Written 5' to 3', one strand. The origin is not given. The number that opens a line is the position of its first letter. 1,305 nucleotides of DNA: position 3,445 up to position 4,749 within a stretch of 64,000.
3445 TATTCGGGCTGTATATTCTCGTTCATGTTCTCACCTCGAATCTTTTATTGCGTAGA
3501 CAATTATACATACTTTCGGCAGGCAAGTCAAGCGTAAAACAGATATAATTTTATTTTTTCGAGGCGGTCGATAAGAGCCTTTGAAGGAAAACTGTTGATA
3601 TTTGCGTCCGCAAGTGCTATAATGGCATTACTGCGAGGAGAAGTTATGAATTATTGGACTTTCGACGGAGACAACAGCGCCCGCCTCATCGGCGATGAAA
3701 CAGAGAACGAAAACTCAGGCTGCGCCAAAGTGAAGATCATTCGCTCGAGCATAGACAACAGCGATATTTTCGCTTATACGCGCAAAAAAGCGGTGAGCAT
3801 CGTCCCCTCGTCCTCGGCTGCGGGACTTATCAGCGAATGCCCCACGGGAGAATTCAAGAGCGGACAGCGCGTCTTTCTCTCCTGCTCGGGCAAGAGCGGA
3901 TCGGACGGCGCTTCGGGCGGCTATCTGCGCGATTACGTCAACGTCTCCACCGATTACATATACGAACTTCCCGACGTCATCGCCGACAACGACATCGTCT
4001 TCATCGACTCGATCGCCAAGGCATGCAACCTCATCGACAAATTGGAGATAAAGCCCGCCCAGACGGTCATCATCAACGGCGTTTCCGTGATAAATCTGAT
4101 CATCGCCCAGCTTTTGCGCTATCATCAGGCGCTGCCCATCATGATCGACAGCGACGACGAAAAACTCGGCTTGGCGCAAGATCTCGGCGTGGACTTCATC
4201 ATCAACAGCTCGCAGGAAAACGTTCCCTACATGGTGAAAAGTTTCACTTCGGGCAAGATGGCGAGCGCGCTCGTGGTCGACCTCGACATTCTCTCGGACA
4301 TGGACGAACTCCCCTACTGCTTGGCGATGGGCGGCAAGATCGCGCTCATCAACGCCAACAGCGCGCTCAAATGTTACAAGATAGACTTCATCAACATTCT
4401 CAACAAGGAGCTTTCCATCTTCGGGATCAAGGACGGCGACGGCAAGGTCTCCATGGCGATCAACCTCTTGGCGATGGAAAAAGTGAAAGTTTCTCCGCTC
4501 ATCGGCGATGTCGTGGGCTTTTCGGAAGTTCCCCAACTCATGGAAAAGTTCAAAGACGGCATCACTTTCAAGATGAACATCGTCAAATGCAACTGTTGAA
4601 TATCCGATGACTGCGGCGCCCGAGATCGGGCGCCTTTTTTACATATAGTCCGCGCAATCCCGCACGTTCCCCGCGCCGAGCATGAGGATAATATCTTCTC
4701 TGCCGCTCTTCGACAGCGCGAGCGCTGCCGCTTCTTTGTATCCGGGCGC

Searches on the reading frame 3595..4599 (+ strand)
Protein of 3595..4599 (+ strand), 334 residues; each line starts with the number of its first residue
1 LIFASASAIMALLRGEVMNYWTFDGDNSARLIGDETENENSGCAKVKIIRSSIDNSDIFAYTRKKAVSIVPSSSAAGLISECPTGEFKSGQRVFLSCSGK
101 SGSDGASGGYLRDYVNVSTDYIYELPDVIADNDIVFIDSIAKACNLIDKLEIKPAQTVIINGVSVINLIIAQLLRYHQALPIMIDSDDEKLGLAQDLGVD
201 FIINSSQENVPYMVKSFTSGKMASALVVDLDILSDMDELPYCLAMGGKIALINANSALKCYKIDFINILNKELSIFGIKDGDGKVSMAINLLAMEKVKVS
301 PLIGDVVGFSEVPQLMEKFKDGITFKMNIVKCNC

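Call 33: search_protein_families(library=ncbifam, proteins=[window:3595-4599:+], max_evalue=0.001)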
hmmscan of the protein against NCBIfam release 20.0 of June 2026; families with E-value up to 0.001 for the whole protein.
window:3595-4599:+ (334 aa): 12 families
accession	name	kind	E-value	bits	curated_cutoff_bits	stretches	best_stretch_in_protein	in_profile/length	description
NF007489.0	PRK10083.1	equivalog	1e-15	57.6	376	1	108-319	115-323/339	Zn-dependent oxidoreductase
NF003808.0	PRK05396.1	equivalog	2.2e-11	43.2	380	1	108-326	118-335/341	L-threonine 3-dehydrogenase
TIGR00692.1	tdh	equivalog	8.8e-11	41.4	458.35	1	107-322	115-331/340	L-threonine 3-dehydrogenase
NF007642.0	PRK10309.1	equivalog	4e-09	36.1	550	1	106-307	112-321/347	galactitol-1-phosphate 5-dehydrogenase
NF010344.0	PRK13771.1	subfamily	8.2e-09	34.9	349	1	97-325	104-326/334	putative alcohol dehydrogenase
NF006940.0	PRK09422.1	equivalog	1.3e-08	34.3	344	1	76-225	83-234/338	alcohol dehydrogenase AdhP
TIGR02824.1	quinone_pig3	subfamily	1.6e-08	33.9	296.8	1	61-277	51-261/325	putative NAD(P)H quinone oxidoreductase, PIG3 family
NF041097.1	keto_inos_dh_IolM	equivalog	4e-08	32.3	450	1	151-321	203-379/389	scyllo-inosose 3-dehydrogenase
NF007375.0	PRK09880.1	equivalog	2.1e-05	23.5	469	1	108-315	124-326/344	L-idonate 5-dehydrogenase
NF041172.1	AcrlCoa_red_Thmprot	equivalog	3.4e-05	22.9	500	1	97-321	104-323/334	acryloyl-CoA reductase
TIGR02823.1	oxido_YhdH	subfamily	0.00029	19.8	297.25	1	40-134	25-120/324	acrylyl-CoA reductase family protein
TIGR03451.1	mycoS_dep_FDH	equivalog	0.00055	18.8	512.9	1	154-323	176-350/358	S-(hydroxymethyl)mycothiol dehydrogenase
